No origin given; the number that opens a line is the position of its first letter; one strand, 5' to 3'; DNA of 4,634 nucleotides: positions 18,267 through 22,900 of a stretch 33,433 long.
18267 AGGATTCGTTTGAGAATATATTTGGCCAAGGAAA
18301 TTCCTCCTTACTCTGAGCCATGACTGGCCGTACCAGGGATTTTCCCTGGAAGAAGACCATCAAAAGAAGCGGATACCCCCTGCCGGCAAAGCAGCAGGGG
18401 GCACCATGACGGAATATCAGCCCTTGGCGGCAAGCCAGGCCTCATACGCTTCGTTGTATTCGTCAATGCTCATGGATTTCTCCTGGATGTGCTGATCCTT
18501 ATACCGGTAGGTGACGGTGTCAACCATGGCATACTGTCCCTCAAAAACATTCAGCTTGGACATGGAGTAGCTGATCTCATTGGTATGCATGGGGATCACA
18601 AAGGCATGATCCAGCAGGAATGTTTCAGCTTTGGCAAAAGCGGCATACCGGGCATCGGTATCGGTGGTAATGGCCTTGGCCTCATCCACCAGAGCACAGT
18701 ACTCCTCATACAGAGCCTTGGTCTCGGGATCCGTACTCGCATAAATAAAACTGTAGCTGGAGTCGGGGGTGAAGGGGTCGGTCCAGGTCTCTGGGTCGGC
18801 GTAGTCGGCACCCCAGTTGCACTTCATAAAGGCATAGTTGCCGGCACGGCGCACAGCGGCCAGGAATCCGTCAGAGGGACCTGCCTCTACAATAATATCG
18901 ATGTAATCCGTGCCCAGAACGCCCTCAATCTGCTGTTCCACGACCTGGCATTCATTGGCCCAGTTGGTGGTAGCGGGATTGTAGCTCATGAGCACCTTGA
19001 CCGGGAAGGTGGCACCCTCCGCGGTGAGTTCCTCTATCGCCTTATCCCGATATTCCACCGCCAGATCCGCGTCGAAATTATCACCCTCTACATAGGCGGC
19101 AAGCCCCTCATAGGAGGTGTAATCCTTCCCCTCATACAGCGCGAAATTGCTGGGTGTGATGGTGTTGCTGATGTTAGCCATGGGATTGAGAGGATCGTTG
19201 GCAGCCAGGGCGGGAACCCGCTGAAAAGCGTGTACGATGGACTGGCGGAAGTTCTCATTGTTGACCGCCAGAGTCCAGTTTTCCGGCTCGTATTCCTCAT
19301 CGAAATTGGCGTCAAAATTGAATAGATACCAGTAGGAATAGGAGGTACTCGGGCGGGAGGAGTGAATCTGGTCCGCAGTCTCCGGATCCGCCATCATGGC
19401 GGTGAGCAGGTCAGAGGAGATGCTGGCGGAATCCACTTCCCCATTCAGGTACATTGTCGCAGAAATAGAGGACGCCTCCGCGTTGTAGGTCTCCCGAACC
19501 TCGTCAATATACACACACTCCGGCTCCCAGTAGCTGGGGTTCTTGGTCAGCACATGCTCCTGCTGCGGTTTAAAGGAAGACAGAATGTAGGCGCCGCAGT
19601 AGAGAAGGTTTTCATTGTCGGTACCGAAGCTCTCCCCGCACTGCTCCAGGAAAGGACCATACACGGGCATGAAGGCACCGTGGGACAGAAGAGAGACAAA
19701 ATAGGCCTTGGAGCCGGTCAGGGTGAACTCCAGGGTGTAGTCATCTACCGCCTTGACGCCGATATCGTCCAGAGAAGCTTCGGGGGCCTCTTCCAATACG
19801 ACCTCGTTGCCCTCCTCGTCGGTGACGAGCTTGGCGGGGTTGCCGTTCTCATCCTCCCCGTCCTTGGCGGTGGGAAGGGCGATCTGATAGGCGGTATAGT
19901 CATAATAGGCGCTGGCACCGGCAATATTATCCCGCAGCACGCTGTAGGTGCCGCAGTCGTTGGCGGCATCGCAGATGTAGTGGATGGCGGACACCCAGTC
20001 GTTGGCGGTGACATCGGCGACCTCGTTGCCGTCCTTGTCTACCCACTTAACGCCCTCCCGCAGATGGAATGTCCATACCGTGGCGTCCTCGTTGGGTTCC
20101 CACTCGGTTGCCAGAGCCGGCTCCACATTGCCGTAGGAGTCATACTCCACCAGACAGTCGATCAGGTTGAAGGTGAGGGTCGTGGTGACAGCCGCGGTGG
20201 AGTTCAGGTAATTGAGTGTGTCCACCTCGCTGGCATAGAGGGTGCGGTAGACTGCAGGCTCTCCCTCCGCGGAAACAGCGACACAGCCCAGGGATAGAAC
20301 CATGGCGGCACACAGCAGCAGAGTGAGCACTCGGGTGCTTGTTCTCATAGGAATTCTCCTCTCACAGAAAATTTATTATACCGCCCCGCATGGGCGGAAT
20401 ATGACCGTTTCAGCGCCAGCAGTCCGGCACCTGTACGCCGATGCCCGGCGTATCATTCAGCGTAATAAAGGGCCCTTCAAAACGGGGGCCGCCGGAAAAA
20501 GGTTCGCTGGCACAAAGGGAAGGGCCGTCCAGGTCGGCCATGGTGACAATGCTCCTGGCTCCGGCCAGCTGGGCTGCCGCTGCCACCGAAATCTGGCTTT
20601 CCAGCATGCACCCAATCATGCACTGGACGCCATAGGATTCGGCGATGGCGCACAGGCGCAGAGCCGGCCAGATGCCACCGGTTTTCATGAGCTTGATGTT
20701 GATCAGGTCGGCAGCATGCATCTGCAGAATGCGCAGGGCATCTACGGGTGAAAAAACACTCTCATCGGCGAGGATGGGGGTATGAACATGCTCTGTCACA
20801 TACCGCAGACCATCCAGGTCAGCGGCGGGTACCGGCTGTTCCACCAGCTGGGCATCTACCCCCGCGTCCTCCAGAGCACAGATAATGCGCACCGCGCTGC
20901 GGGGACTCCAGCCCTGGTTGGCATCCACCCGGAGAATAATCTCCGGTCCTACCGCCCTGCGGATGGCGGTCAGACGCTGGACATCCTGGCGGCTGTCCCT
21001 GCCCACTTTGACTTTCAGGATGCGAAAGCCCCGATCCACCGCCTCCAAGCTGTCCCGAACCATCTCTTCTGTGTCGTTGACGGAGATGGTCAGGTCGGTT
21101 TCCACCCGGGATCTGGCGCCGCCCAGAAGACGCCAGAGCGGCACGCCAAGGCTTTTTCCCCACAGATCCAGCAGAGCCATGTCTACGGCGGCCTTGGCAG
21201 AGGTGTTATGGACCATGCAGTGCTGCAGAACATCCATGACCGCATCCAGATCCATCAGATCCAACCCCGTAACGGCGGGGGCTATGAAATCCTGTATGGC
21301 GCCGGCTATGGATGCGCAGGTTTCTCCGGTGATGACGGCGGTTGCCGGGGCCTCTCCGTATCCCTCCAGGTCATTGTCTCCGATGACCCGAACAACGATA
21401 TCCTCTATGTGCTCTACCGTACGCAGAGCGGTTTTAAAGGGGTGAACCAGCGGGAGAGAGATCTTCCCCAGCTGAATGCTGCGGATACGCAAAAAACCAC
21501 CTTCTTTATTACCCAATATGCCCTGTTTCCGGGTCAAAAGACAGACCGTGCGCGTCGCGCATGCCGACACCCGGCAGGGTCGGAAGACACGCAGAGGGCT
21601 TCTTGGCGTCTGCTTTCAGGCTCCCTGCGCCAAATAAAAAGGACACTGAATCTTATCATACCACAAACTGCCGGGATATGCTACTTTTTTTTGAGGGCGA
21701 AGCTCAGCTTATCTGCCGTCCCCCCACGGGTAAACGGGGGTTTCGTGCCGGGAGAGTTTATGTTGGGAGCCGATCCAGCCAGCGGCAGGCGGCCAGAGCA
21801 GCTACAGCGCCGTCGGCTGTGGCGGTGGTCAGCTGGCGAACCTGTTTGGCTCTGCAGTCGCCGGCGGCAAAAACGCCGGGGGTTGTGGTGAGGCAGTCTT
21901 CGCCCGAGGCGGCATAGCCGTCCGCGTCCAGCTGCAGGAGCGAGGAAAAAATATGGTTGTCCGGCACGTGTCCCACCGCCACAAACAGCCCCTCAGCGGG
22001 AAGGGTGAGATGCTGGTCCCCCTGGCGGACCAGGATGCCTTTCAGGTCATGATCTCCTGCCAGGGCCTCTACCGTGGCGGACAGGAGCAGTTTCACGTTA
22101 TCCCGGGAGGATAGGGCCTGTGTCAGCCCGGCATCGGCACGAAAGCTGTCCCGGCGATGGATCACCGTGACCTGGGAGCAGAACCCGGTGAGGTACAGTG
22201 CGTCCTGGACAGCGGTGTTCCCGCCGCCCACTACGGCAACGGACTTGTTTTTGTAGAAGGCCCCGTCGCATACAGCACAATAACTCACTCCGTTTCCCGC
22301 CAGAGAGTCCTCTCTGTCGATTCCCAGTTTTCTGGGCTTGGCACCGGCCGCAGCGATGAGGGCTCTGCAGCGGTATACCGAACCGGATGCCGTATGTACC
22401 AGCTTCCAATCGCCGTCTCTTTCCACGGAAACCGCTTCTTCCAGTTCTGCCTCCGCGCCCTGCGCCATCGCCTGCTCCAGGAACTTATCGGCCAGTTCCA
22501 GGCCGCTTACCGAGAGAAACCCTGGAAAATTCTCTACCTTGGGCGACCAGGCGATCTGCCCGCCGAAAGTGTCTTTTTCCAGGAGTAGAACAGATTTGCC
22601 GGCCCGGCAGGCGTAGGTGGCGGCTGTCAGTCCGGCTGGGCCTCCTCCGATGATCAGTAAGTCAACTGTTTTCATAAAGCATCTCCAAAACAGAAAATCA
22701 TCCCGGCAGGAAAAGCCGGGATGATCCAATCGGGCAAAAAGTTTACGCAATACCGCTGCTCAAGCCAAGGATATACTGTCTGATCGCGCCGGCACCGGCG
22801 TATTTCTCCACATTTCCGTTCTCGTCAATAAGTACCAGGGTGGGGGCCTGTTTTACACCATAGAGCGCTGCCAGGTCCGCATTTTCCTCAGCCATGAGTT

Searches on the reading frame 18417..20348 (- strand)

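Call 51: search_protein_families(library=pfam, proteins=[window:18417-20348:-], max_evalue=0.00001)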
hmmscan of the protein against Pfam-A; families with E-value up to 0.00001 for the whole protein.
window:18417-20348:- (643 aa): 1 family
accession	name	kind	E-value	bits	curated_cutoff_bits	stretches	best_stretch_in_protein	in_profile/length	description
PF00496.27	SBP_bac_5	-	1.3e-50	173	32.4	1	75-530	2-364/368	Bacterial extracellular solute-binding proteins, family 5 Middle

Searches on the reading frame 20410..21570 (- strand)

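Call 51: search_protein_families(library=pfam, proteins=[window:20410-21570:-], max_evalue=0.00001)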
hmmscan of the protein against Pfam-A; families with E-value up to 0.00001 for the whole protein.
window:20410-21570:- (386 aa): 2 families
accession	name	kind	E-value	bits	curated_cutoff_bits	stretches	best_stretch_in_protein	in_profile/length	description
PF13378.12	MR_MLE_C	-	2.8e-55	187.9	29.4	1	170-381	2-215/219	Enolase C-terminal domain-like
PF02746.21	MR_MLE_N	-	2.2e-18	67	22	1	42-150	13-117/117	Mandelate racemase / muconate lactonizing enzyme, N-terminal domain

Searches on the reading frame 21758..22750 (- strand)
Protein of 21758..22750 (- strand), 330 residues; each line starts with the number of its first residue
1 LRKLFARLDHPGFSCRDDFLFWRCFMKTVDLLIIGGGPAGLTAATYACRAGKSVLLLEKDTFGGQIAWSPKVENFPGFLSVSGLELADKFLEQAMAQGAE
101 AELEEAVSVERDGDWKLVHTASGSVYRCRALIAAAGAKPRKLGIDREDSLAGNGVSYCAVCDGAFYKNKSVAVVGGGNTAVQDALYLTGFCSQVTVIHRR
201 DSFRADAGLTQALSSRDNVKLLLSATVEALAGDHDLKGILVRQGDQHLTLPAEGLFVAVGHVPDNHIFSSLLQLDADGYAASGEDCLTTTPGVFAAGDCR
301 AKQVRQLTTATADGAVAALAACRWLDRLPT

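Call 51: search_protein_families(library=pfam, proteins=[window:21758-22750:-], max_evalue=0.00001)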
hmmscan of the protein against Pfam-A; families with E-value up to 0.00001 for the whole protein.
window:21758-22750:- (330 aa): 9 families
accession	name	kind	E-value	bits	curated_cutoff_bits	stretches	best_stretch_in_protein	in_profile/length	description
PF07992.20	Pyr_redox_2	-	8.8e-44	150.5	26.1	1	30-314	2-291/291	Pyridine nucleotide-disulphide oxidoreductase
PF13738.12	Pyr_redox_3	-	4.8e-20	72.4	30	1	104-297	102-305/305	Pyridine nucleotide-disulphide oxidoreductase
PF00070.33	Pyr_redox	-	1.1e-15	58.3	22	1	170-241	1-79/82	Pyridine nucleotide-disulphide oxidoreductase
PF01266.30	DAO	-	1.9e-13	51.1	27.9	1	30-64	1-37/353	FAD dependent oxidoreductase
PF00890.30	FAD_binding_2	-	4.2e-09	36.5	20.4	1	30-101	1-74/414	FAD binding domain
PF12831.13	FAD_oxidored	-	1.3e-08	35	27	1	30-66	1-38/416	FAD dependent oxidoreductase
PF13450.12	NAD_binding_8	-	6.4e-08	33.2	21.9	1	33-67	1-36/68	NAD(P)-binding Rossmann-like domain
PF03486.20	HI0933_like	-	9.5e-08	32.2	50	0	30-62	2-35/244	HI0933-like protein Rossmann domain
PF01494.25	FAD_binding_3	-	1.6e-06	28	22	0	29-60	2-33/349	FAD binding domain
